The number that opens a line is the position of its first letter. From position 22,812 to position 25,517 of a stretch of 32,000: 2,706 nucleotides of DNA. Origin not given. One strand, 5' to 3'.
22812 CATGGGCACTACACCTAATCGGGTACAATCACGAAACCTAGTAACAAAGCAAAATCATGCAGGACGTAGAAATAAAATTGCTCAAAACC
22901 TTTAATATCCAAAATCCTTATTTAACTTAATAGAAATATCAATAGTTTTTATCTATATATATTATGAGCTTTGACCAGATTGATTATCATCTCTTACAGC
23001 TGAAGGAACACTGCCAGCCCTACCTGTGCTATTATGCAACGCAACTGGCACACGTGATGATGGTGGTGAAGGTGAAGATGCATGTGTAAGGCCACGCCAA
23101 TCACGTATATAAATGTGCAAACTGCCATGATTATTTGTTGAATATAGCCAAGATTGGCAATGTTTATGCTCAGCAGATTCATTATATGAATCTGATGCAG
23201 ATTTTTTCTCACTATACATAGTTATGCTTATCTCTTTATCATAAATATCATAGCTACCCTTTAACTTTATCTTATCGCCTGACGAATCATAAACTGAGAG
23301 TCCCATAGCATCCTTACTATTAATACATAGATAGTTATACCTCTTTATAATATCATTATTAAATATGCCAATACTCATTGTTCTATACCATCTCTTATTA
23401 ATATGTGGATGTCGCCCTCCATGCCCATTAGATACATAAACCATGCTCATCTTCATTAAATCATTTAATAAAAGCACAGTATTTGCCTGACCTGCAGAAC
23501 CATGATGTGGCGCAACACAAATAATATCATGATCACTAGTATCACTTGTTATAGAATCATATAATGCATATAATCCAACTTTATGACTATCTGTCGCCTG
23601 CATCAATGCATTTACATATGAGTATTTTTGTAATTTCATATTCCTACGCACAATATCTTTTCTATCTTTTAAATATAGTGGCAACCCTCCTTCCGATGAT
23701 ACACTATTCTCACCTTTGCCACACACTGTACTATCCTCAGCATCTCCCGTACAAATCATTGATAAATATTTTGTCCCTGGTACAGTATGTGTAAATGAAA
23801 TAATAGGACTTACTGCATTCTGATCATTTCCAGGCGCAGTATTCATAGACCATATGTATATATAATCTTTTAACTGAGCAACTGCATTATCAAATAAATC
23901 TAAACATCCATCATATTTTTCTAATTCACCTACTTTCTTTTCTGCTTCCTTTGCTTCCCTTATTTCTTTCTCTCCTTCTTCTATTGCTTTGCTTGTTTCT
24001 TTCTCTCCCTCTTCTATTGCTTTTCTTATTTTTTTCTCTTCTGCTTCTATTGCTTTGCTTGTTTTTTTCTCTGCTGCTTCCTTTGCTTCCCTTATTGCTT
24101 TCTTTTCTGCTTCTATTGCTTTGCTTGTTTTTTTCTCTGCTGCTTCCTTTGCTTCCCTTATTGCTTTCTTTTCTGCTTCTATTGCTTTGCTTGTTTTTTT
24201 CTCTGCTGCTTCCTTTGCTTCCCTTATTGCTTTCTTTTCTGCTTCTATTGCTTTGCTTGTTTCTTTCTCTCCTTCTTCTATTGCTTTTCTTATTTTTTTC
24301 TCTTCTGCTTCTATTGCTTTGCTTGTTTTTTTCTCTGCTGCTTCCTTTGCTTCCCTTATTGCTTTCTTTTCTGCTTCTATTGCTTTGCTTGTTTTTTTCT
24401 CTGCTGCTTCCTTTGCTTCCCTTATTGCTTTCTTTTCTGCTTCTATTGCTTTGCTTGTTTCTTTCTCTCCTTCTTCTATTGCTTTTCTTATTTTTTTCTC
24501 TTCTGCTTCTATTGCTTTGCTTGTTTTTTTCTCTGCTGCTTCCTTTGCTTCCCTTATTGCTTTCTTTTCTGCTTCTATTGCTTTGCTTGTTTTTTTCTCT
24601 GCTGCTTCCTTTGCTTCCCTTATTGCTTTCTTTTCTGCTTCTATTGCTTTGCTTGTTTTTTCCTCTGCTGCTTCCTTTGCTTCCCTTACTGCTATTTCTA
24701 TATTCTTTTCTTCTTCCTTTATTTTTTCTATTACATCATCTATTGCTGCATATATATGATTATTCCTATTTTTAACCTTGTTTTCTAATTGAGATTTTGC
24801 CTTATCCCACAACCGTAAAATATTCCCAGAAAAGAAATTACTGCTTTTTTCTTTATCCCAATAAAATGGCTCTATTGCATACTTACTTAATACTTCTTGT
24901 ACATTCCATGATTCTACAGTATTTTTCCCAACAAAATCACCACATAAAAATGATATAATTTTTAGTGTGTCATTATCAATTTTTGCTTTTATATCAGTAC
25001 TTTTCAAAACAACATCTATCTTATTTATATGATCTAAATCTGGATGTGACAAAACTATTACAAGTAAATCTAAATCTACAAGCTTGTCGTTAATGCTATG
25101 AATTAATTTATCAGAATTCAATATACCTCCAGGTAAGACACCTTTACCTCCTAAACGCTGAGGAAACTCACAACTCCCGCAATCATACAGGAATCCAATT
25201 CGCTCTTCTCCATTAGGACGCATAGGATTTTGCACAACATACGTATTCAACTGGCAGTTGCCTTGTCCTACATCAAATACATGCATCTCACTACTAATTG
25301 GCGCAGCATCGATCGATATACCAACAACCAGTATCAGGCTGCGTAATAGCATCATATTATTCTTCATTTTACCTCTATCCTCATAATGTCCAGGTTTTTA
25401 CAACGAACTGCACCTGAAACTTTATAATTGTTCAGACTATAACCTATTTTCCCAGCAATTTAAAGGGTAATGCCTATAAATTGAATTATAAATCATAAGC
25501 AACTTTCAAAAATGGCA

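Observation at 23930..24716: Near-perfect 66-bp tandem array with 198-bp higher-order structure inside P5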

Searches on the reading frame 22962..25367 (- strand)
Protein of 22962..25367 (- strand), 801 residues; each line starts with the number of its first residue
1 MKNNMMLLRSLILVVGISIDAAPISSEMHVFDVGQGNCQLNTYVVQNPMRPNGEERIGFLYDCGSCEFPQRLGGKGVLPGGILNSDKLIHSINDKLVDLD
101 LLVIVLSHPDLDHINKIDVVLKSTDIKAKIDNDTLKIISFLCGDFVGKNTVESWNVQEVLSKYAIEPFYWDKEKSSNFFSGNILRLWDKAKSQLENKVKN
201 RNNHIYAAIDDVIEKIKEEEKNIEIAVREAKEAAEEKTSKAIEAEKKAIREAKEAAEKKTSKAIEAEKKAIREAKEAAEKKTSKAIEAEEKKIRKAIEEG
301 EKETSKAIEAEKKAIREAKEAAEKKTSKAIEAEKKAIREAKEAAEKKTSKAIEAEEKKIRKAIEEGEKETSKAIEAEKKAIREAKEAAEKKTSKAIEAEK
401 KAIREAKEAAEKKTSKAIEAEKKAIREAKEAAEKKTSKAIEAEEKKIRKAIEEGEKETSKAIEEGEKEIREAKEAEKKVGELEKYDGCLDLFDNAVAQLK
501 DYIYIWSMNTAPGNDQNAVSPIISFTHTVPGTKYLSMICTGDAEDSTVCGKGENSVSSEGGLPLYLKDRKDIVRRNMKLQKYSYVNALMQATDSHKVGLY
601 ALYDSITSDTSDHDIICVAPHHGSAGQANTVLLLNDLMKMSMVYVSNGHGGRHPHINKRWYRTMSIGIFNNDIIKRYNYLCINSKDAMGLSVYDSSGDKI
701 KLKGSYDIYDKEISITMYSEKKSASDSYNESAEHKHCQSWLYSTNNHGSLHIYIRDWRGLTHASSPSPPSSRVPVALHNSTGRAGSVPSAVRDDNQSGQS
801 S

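Call 4: search_protein_families(library=pfam, proteins=[window:22962-25367:-], max_evalue=0.1)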
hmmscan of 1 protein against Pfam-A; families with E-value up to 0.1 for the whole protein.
window:22962-25367:- (801 aa): 0 families

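Call 5: search_protein_families(library=ncbifam, proteins=[window:22962-25367:-], max_evalue=0.1)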
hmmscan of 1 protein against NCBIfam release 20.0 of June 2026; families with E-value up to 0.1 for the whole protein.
window:22962-25367:- (801 aa): 2 families
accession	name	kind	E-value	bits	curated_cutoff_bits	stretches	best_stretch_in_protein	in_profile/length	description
NF046048.1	NlpC_P60_DIP1281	equivalog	0.0039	16.1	517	1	212-476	154-420/587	DIP1281 family NlpC/P60 protein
TIGR00361.1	ComEC_Rec2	equivalog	0.0052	15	190.05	1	21-126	434-517/663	DNA internalization-related competence protein ComEC/Rec2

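Call 15: find_encoding_contigs(protein=window:22962-25367:-, flank=10000)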
Protein window:22962-25367:- (801 aa): no gene with exactly this product is on record in the collection.

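Call 23: find_related_loci(query=A1, collection=genome_contigs, flank=4000)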
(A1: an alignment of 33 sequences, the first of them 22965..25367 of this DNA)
Query A1 (801 aa) in genome_contigs; peptide patterns used: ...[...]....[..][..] (x = any residue, [..] = any of these).
556 stretches matched a pattern; 19 encode a relative of the query (tblastn E <= 1e-3); 18 distinct loci.
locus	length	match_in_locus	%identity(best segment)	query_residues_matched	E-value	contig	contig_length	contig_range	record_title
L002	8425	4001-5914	30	11-780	1e-31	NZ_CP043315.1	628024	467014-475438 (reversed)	Candidatus Cytomitobacter indipagum isolate 1605 chromosome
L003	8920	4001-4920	42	84-678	1e-17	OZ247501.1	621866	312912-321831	MAG: Rickettsiales bacterium isolate 6c1244a2-0d64-4b65-99fe-030343c12f18 genome assembly, chromosome: 1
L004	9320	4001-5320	40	5-655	2e-14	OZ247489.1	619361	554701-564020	MAG: Rickettsiales bacterium isolate ebbdf594-9b4f-40d1-8aad-1962022aa814 genome assembly, chromosome: 1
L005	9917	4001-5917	32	7-654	2e-14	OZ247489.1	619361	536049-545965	MAG: Rickettsiales bacterium isolate ebbdf594-9b4f-40d1-8aad-1962022aa814 genome assembly, chromosome: 1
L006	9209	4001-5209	28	11-548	1e-13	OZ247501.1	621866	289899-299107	MAG: Rickettsiales bacterium isolate 6c1244a2-0d64-4b65-99fe-030343c12f18 genome assembly, chromosome: 1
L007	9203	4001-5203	31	13-625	3e-13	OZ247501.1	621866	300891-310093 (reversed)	MAG: Rickettsiales bacterium isolate 6c1244a2-0d64-4b65-99fe-030343c12f18 genome assembly, chromosome: 1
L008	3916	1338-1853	28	7-148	7e-9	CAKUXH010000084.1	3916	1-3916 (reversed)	MAG: uncultured Opitutales bacterium isolate REFINED_METABAT215_TOP10_CONTIGS_1500_ASSEMBLY_K77_MERGED__Hadza_MoBio_hadz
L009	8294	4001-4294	31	33-141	3e-7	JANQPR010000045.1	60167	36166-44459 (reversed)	MAG: Phycisphaera sp. isolate IP29b_bin.17 k99_2010489, whole genome shotgun sequence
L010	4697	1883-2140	38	87-171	5e-7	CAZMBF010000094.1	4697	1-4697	MAG TPA_asm: uncultured Alphaproteobacteria bacterium isolate SRP302895_co1_475 genome assembly, contig: NODE_39919_leng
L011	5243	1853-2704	28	102-655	5e-7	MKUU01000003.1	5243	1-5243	MAG: Caedibacter sp. 38-128 SCNpilot_expt_500_p_scaffold_12143, whole genome shotgun sequence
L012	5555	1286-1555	33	12-121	2e-6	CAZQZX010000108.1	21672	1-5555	MAG TPA_asm: uncultured Planctomycetota bacterium isolate SRP135972_co2_212 genome assembly, contig: NODE_1840_length_21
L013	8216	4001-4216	30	20-115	4e-6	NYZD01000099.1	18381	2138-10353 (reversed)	MAG: Planctomycetaceae bacterium isolate ARS64 MHASMcontig_427752, whole genome shotgun sequence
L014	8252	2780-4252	28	23-685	2e-7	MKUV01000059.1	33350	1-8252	MAG: Caedibacter sp. 37-49 SCNpilot_expt_500_p_scaffold_667, whole genome shotgun sequence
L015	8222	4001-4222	32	28-122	1e-5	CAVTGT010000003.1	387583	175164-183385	MAG: uncultured Nitrospiraceae bacterium isolate MFD06229.bin.1.242 genome assembly, contig: contig_16467, whole genome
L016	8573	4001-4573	47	26-176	1e-5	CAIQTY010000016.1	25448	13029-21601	MAG: uncultured Alphaproteobacteria bacterium isolate Ki1-1-6m_bin-0741 genome assembly, contig: bin-0741:16/54, whole g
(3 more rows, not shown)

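Call 27: search_solved_structures(query=A1, max_evalue=1)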
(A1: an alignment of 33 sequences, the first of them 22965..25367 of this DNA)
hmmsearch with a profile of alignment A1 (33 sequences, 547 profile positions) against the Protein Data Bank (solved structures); distinct sequences matched with E-value up to 1: 8.
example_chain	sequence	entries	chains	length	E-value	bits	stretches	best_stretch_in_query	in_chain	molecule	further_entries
9vcb_A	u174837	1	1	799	3.3e-07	33.1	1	308-394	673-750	DNA internalization-related competence protein ComEC/Rec2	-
9vcf_A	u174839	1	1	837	3.7e-07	33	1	308-394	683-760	DNA internalization-related competence protein ComEC/Rec2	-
9vc9_A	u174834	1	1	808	1.8e-05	27.4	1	305-394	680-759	Dna internalization-related competence protein rec2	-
9vc6_A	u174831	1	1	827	9.7e-05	25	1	289-395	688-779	Competence protein ComEC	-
9ic4_A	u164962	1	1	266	0.00046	22.8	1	340-391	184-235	Competence protein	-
30bt_A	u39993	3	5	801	0.012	18.1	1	343-393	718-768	Beta-lactamase-like domain | ComEC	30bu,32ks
1wg7_A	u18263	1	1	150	0.23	13.9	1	437-514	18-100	Dedicator of cytokinesis protein 9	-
6z1p_By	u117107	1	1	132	0.63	12.4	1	433-487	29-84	mS33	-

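Call 31: predict_structure(alignment_id=A1)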
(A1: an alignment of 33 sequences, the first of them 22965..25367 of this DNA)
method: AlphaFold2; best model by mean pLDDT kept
length: 801 residues; sequences in the alignment: 33
mean_pLDDT: 69.8   pTM: 0.65
mean pLDDT of the five models: 69.8, 69.7, 69.3, 68.8, 67.0
residues with pLDDT >= 90: 153; 70-90: 309; 50-70: 160; < 50: 179
segments of 3 or more residues with pLDDT < 50: 73-83, 266-290, 337-340, 342-344, 392-416, 552-570, 594-609, 685-710, 726-728, 760-801
pLDDT, mean of each block of 10 residues (from residue 1): 86 64 90 92 93 95 85 46 67 94 95 94 94 94 87 90 65 63 89 83 80 81 79 77 74 66 49 35 41 57 64 69 66 54 55 74 72 71 63 45 38 48 69 73 76 77 79 80 78 92 87 82 91 86 85 40 43 52 52 46 42 87 90 86 90 88 78 79 49 43 40 79 52 84 89 68 39 28 31 32 31
secondary structure, 60 per line:
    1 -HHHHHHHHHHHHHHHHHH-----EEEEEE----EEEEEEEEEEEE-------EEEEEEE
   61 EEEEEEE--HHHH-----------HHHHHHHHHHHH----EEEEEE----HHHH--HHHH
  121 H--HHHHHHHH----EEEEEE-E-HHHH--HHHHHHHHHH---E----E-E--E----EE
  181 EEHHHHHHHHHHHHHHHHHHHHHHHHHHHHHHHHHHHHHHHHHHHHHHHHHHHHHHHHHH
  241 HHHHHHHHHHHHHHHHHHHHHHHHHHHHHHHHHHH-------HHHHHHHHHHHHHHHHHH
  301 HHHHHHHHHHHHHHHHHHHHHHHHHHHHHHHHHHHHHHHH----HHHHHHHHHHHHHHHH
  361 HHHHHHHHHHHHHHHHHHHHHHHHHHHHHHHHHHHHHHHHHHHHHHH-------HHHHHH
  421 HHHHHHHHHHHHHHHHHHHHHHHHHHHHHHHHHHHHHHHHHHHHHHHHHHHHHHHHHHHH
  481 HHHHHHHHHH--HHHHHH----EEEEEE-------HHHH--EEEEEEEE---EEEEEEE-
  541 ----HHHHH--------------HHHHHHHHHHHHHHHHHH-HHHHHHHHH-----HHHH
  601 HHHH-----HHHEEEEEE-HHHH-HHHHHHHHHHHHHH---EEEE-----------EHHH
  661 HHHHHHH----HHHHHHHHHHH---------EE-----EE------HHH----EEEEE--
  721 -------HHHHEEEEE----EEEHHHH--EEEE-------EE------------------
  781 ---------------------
elements in order (helices of 4 or more, strands of 3 or more residues): H2-19 E25-30 E35-46 E54-67 H70-73 H85-96 E101-106 H111-114 H117-121 H124-131 E136-141 H145-148 H151-160 E179-182 H183-275 H283-340 H345-407 H415-490 H493-498 E503-508 H516-519 E522-529 E533-539 H545-549 H564-581 H583-591 H597-604 E613-618 H620-623 H625-638 E642-645 H658-667 H672-682 E714-718 H728-731 E732-736 E741-743 H744-747 E750-753

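Call 34: fold_search(model_id=the predicted structure, library=pdb)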
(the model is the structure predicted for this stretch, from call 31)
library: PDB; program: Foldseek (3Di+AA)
matches with E <= 10: 210; with E <= 0.001: 0
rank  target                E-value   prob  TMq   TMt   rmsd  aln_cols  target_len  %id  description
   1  7zr1_C                1.9e-01  0.15  0.07  0.07  60.8       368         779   18  Chaetomium thermophilum Mre11-Rad50-Nbs1 complex bound to ATPyS (composite structure) (released 2023-01-11)
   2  7zr1_D                4.3e-01  0.12  0.08  0.08  69.8       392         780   18  Chaetomium thermophilum Mre11-Rad50-Nbs1 complex bound to ATPyS (composite structure) (released 2023-01-11)
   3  8dgc_B                4.3e-01  0.11  0.08  0.04  10.6       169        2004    8  Avs3 bound to phage PhiV-1 terminase (released 2022-08-03)
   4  4tql_B                4.5e-01  0.28  0.09  0.25  47.8       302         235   20  Computationally designed three helix bundle (released 2014-10-15)
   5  2ch7_B                5.3e-01  0.47  0.14  0.30  47.1       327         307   20  Crystal structure of the cytoplasmic domain of a bacterial chemoreceptor from Thermotoga maritima (released 2006-04-18)
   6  9a69_B                6.3e-01  0.35  0.14  0.16  54.6       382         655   15  Integrative model of MCPB-MCPC by crosslinking MS and deep learning (released 2024-09-18)
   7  5xg2                  6.3e-01  0.20  0.11  0.25  33.0       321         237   16  Crystal structure of a coiled-coil segment (residues 345-468 and 694-814) of Pyrococcus yayanosii Smc (released 2017-06-07)
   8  4tql_A                6.3e-01  0.18  0.08  0.23  46.5       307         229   20  Computationally designed three helix bundle (released 2014-10-15)
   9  2ch7_A                7.4e-01  0.23  0.12  0.25  49.5       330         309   19  Crystal structure of the cytoplasmic domain of a bacterial chemoreceptor from Thermotoga maritima (released 2006-04-18)
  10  8vki_4                1.2e+00  0.18  0.07  0.12   6.2        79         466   19  Structure of Mycobacterium smegmatis 50S ribosomal subunit bound to HflX:50S-HflX-C (released 2025-02-19)
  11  9mw1_B                1.2e+00  0.12  0.07  0.29   8.5        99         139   19  Structure of SARM1 TIR domain bound to G8758 (released 2026-02-04)
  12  9mw2_B                1.5e+00  0.12  0.07  0.30   8.2        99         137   16  Structure of SARM1 TIR domain bound to G6831 (released 2026-02-04)
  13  3dmy_A                1.7e+00  0.20  0.08  0.14   4.8        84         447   13  Crystal Structure of a predicated acyl-CoA synthetase from E.coli (released 2008-08-05)
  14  7uy5_I                1.7e+00  0.04  0.05  0.08  17.4       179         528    9  Tetrahymena telomerase with CST (released 2022-07-13)
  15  1p0e                  1.7e+00  0.02  0.07  0.12  13.3       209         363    7  CRYSTAL STRUCTURE OF ZYMOMONAS MOBILIS tRNA-GUANINE TRANSGLYCOSYLASE (TGT) COCRYSTALLISED WITH PREQ1 AT PH 5.5 (released 2003-09-30)
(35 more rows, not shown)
